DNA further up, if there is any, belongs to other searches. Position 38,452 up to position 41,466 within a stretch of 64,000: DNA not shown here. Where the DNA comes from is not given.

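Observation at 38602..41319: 905-aa GTA-embedded protein with LamG-like N-terminus and sialate-O-acetylesterase-like (SGNH/SASA) core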

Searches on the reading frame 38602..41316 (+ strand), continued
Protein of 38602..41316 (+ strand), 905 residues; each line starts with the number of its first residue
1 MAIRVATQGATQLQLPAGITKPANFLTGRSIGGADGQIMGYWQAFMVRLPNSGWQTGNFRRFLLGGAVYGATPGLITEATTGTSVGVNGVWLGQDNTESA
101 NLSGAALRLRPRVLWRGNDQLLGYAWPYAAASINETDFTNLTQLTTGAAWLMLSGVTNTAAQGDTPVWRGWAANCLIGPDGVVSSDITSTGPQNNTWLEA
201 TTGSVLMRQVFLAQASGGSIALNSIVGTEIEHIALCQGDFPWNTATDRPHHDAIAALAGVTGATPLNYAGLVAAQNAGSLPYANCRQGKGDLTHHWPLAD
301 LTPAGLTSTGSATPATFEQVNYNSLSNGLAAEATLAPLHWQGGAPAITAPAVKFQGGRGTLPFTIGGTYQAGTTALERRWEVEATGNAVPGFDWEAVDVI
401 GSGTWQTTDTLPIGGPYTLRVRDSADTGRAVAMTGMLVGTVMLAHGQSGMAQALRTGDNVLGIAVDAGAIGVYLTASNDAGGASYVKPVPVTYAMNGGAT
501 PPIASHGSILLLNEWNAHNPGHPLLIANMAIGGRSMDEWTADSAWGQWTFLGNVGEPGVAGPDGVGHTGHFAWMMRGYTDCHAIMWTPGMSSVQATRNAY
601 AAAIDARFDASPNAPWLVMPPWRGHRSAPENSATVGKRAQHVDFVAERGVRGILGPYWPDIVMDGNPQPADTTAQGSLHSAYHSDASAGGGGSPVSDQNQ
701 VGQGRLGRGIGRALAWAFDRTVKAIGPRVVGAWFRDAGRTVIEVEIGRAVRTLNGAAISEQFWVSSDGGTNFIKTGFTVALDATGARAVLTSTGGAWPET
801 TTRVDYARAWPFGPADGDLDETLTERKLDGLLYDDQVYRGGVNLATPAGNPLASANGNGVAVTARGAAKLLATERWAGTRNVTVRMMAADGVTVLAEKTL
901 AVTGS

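Call 33: fold_search(model_id=the predicted structure, library=viral)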
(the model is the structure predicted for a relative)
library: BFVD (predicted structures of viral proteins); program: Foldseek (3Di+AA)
matches with E <= 10: 574; with E <= 0.001: 17
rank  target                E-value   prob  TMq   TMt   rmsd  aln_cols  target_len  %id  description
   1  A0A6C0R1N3            8.0e-11  1.00  0.23  0.24  29.5       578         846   13  PKD/Chitinase domain-containing protein [Alteromonas phage vB_AmeM_PT11-V22]
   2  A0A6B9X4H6            2.5e-07  1.00  0.17  0.17  26.4       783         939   11  BIG2 domain-containing protein [Escherichia phage alia]
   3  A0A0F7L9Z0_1          1.9e-06  1.00  0.17  0.13  18.0       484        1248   10  Uncharacterized protein [uncultured marine virus]
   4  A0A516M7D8            7.0e-06  1.00  0.20  0.20  15.5       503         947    8  (no name in the UniProt tables at hand)
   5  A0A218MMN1            3.3e-05  1.00  0.16  0.14  11.6       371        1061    9  Uncharacterized protein [uncultured virus]
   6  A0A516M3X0            4.8e-05  1.00  0.19  0.50   8.9       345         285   12  (no name in the UniProt tables at hand)
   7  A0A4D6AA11            5.4e-05  0.99  0.16  0.16  25.7       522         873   10  (no name in the UniProt tables at hand)
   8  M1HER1                1.8e-04  0.99  0.14  0.30  13.6       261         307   11  (no name in the UniProt tables at hand)
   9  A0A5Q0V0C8            1.8e-04  0.57  0.11  0.13  37.9       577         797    9  (no name in the UniProt tables at hand)
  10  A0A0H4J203            2.1e-04  0.94  0.16  0.19  23.6       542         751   11  SGNH hydrolase-type esterase domain-containing protein [Pseudoalteromonas phage H101]
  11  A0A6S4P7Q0            3.2e-04  1.00  0.09  0.13  16.6       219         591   13  Tail fiber protein [uncultured phage_MedDCM-OCT-S28-C10]
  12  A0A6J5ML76            5.2e-04  0.97  0.15  0.39  11.6       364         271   13  Uncharacterized protein [uncultured Caudovirales phage]
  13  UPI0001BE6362         5.5e-04  0.99  0.14  0.40  12.9       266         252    8  (no name look-up for this kind of identifier)
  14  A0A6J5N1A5            5.5e-04  0.99  0.12  0.14   7.5       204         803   14  Uncharacterized protein [uncultured Caudovirales phage]
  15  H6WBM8                5.5e-04  0.72  0.18  0.24  30.0       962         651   11  Uncharacterized protein [Rhodobacter phage RcapNL]
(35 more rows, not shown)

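Call 45: find_related_loci(query=A1, collection=genome_contigs, flank=8000)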
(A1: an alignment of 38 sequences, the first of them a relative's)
Query A1 (905 aa) in genome_contigs; peptide patterns used: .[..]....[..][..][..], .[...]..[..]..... (x = any residue, [..] = any of these).
46 stretches matched a pattern; 16 encode a relative of the query (tblastn E <= 1e-3); 16 distinct loci.
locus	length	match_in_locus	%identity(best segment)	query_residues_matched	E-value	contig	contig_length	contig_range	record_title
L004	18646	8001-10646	59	1-905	0e+0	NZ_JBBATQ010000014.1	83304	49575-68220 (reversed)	MAG: Sandarakinorhabdus sp. isolate EUL_275 ctg14-EUL_275, whole genome shotgun sequence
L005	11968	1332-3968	51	1-903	0e+0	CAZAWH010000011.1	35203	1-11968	MAG TPA_asm: uncultured Sandarakinorhabdus sp. isolate binchicken_co311_135 genome assembly, contig: NODE_2072_length_35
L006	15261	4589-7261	52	1-905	0e+0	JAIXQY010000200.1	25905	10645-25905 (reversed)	MAG: Sphingomonadales bacterium isolate C4_MAG_00046 pond_C4_MAG_00046_000000000018, whole genome shotgun sequence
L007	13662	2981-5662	50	1-905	0e+0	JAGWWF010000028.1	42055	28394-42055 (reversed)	MAG: Alphaproteobacteria bacterium isolate REEB437 contig-150_1478, whole genome shotgun sequence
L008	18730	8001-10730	48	1-902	0e+0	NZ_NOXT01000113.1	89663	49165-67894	Sandarakinorhabdus cyanobacteriorum strain TH057 scaffold56, whole genome shotgun sequence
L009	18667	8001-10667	47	1-905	0e+0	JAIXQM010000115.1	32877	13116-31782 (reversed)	MAG: Sphingomonadales bacterium isolate C4_MAG_00028 pond_C4_MAG_00028_000000000071, whole genome shotgun sequence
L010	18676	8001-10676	46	1-905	0e+0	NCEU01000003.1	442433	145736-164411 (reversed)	MAG: Sphingomonadales bacterium 32-65-25 04302015_32_scaffold_6, whole genome shotgun sequence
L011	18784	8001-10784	44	1-905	0e+0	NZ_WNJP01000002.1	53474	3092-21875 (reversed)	Sandarakinorhabdus oryzae strain NM-18 2, whole genome shotgun sequence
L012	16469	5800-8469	52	1-905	0e+0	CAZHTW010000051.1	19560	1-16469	MAG TPA_asm: uncultured Sandarakinorhabdus sp. isolate binchicken_co398_179 genome assembly, contig: NODE_1169_length_19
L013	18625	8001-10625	46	1-905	0e+0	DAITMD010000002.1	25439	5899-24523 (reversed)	MAG TPA_asm: Sandarakinorhabdus sp. isolate CTOTU7325 NODE_2066_length_25439_cov_5.621257, whole genome shotgun sequence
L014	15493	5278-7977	43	1-905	0e+0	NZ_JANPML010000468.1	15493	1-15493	MAG: Sandarakinorhabdus sp. isolate VAR_48_metabat_257 VAR_48_k141_3715390, whole genome shotgun sequence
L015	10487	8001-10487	44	1-844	0e+0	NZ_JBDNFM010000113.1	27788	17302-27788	MAG: Sandarakinorhabdus sp. isolate concoct.139.ELB k141_619024, whole genome shotgun sequence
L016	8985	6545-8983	43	1-832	5e-172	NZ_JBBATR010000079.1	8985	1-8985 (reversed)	MAG: Sandarakinorhabdus sp. isolate EUL_276 ctg79-EUL_276, whole genome shotgun sequence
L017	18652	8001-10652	44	1-905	0e+0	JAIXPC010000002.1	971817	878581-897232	MAG: Sphingomonadales bacterium isolate C1_MAG_00049 C1_MAG_00049_000000000014, whole genome shotgun sequence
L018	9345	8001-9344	41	1-457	2e-71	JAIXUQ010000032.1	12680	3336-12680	MAG: Sphingomonadales bacterium isolate D1_MAG_00034 pond_D1_MAG_00034_000000000110, whole genome shotgun sequence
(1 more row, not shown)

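Call 52: search_protein_representatives(alignment_id=A1)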
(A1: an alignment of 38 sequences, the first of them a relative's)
Query: 38 sequences, 883 profile positions. Proteins with E-value up to 0.001 (for the whole library): 167; up to 1e-10: 65; up to 1e-30: 43. The best 150 are listed.
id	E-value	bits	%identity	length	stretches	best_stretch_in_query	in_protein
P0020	0.0e+00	1391.0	-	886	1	1-883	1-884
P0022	0.0e+00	1342.8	-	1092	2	281-882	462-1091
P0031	0.0e+00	1205.7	-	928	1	1-883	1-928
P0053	0.0e+00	1163.3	-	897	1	1-883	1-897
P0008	0.0e+00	1160.7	-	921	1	1-883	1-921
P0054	0.0e+00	1132.0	-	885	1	1-883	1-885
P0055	0.0e+00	1100.1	-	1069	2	262-883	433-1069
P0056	0.0e+00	1059.7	-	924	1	6-883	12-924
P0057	0.0e+00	1038.5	-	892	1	1-883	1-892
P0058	0.0e+00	1036.4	-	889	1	1-882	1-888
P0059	2.7e-278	942.3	-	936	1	1-883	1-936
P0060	5.2e-258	875.2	-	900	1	1-881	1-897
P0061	5.3e-256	868.6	-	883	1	1-882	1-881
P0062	4.6e-217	739.7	-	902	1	1-881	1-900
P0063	1.1e-179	616.1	-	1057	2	292-850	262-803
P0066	6.7e-126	438.1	-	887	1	32-860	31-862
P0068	2.1e-105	370.3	-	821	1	37-880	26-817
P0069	4.9e-97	342.6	-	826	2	320-834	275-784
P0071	8.1e-87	308.8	-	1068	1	1-850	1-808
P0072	3.1e-76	273.8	-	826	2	265-811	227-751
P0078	1.2e-51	192.4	-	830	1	41-816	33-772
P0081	1.6e-43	165.5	-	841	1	36-822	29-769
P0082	1.1e-39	152.9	-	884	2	263-846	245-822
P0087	1.2e-33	132.9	-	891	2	30-540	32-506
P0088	5.4e-33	130.7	-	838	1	34-852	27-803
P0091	7.7e-31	123.6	-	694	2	314-532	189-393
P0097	8.1e-25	103.6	-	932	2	668-813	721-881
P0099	1.9e-24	102.4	-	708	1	334-795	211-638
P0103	2.2e-21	92.3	-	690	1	327-831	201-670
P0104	1.1e-18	83.4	-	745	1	328-850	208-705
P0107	2.2e-14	69.1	-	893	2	321-528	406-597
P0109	3.5e-13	65.1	-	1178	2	261-535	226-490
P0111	2.8e-12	62.2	-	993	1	318-827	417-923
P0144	4.5e-06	41.6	-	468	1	330-529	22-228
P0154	1.5e-05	39.9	-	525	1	328-530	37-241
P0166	3.3e-05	38.7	-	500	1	330-518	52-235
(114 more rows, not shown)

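Call 53: search_protein_families(library=pfam, proteins=[P0066, P0078, P0091, P0099, P0103, P0104, P0111, P0144, P0154, P0166], max_evalue=0.01)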
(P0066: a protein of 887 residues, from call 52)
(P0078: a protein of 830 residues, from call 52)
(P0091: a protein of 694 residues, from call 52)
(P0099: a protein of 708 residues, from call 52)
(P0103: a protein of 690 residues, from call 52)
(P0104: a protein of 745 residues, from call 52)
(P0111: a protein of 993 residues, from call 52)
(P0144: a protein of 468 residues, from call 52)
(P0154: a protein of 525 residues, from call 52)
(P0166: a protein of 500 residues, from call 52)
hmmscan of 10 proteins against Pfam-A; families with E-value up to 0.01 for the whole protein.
P0066 (887 aa): 0 families

P0078 (830 aa): 0 families

P0091 (694 aa): 0 families

P0099 (708 aa): 0 families

P0103 (690 aa): 1 family
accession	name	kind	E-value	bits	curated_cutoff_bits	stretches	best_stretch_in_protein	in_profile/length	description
PF03629.24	SASA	-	9.7e-05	22.5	24.8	1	349-470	68-183/226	Carbohydrate esterase, sialic acid-specific acetylesterase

P0104 (745 aa): 0 families

P0111 (993 aa): 0 families

P0144 (468 aa): 1 family
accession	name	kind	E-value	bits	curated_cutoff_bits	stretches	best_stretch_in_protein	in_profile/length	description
PF03629.24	SASA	-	6e-55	186.7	24.8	1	105-351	2-224/226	Carbohydrate esterase, sialic acid-specific acetylesterase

P0154 (525 aa): 0 families

P0166 (500 aa): 2 families
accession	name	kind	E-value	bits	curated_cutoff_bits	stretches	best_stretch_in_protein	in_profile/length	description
PF03629.24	SASA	-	1.9e-08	34.7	24.8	1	207-368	71-225/226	Carbohydrate esterase, sialic acid-specific acetylesterase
PF13753.12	SWM_repeat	-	0.0027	18.4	27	1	413-448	33-69/86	Putative flagellar system-associated repeat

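Call 62: find_encoding_contigs(protein=P0103, flank=10000, max_places=3)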
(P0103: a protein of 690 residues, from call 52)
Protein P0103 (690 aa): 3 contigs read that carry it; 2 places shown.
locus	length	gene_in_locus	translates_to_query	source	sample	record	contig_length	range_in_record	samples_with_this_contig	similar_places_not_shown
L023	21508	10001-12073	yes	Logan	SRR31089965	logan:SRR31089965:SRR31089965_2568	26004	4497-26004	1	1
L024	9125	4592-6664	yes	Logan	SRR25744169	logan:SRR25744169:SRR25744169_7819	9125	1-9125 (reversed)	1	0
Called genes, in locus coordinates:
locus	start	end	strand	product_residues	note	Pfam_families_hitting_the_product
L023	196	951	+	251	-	PF01614:IclR_C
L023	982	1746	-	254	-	PF00106:adh_short, PF01370:Epimerase (weak), PF08659:KR, PF13561:adh_short_C2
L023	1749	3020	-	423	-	PF00561:Abhydrolase_1, PF12697:Abhydrolase_6 (weak)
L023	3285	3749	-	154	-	PF00890:FAD_binding_2, PF01266:DAO (weak), PF03486:HI0933_like (weak), PF12831:FAD_oxidored, PF13450:NAD_binding_8 (weak)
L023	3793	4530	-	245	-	-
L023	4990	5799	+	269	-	-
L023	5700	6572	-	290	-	-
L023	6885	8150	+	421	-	PF03721:UDPG_MGDP_dh_N, PF00984:UDPG_MGDP_dh, PF03720:UDPG_MGDP_dh_C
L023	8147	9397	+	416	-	PF13439:Glyco_transf_4, PF13579:Glyco_trans_4_4, PF00534:Glycos_transf_1, PF13692:Glyco_trans_1_4, PF13524:Glyco_trans_1_2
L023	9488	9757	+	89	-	-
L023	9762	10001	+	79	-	-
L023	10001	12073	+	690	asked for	-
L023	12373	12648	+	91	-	-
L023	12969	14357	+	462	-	PF13727:CoA_binding_3 (faint), PF02397:Bac_transf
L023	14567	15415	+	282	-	PF13624:SurA_N_3 (weak)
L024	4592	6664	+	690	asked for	-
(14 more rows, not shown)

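Call 63: find_encoding_contigs(protein=P0069, flank=10000, max_places=3)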
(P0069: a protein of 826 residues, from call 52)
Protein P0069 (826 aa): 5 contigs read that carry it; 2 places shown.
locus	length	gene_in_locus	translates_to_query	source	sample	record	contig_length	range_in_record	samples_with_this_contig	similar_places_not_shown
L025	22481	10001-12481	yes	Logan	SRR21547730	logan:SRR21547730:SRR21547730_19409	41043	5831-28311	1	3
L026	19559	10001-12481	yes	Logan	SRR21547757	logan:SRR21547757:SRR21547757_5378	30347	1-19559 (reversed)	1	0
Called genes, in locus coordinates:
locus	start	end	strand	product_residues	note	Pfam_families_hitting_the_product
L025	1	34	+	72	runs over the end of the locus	-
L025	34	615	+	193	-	-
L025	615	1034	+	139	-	PF00436:SSB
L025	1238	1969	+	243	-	-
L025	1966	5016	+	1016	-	PF09250:Prim-Pol, PF08706:D5_N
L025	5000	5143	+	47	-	-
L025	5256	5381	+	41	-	-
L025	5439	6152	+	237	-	-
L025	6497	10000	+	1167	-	-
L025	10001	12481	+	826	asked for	-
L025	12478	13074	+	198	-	-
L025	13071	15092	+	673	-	PF05876:GpA_ATPase, PF20454:GpA_nuclease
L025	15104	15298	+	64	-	-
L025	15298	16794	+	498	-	PF05136:Phage_portal_2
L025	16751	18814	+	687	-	PF10124:Mu-like_gpT (faint), PF25209:Phage_capsid_4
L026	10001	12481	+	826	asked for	-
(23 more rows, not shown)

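Call 65: find_encoding_contigs(protein=P0066, flank=9000, max_places=2)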
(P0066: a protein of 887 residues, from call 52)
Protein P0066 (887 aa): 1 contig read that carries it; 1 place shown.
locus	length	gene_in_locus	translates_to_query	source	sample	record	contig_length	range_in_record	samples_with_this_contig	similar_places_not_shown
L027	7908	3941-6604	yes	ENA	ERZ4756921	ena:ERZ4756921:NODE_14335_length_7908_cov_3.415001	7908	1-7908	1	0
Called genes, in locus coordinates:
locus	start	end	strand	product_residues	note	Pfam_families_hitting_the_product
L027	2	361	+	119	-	?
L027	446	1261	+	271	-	-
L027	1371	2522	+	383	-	-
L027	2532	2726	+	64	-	-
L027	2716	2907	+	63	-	-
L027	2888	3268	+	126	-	-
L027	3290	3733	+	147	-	-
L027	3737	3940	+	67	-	-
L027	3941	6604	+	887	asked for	-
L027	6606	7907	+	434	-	?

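Call 66: find_encoding_contigs(protein=P0063, flank=9000, max_places=2)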
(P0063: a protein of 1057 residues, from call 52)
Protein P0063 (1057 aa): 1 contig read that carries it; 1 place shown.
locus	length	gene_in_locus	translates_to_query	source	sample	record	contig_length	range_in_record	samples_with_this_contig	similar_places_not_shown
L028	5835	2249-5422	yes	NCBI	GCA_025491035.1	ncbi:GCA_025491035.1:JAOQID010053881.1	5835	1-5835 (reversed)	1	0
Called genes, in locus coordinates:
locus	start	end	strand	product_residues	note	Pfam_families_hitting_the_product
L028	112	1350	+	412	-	PF05065:Phage_capsid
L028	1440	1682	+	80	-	-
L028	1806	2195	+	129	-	-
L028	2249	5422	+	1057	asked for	PF05135:Phage_connect_1 (faint)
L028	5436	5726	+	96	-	-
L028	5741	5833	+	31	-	?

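Call 67: find_encoding_contigs(protein=P0091, flank=9000, max_places=2)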
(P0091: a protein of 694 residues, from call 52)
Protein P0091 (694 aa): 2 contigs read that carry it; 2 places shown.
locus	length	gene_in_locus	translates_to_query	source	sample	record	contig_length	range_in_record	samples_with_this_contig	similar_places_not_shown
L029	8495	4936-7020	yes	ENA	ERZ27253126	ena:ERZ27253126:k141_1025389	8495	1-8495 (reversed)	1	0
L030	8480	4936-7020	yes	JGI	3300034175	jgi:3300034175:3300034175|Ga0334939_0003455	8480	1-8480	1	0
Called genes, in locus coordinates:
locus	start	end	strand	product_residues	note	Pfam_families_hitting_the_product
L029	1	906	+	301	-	?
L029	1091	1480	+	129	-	-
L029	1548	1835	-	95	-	-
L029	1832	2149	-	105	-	-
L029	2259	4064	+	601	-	PF03160:Calx-beta (faint)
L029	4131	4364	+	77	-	-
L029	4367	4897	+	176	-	-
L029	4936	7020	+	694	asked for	-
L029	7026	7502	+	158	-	-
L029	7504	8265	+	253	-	-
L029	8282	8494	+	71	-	?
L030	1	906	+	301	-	?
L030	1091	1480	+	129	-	-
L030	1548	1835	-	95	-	-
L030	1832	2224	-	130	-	-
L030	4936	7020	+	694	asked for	-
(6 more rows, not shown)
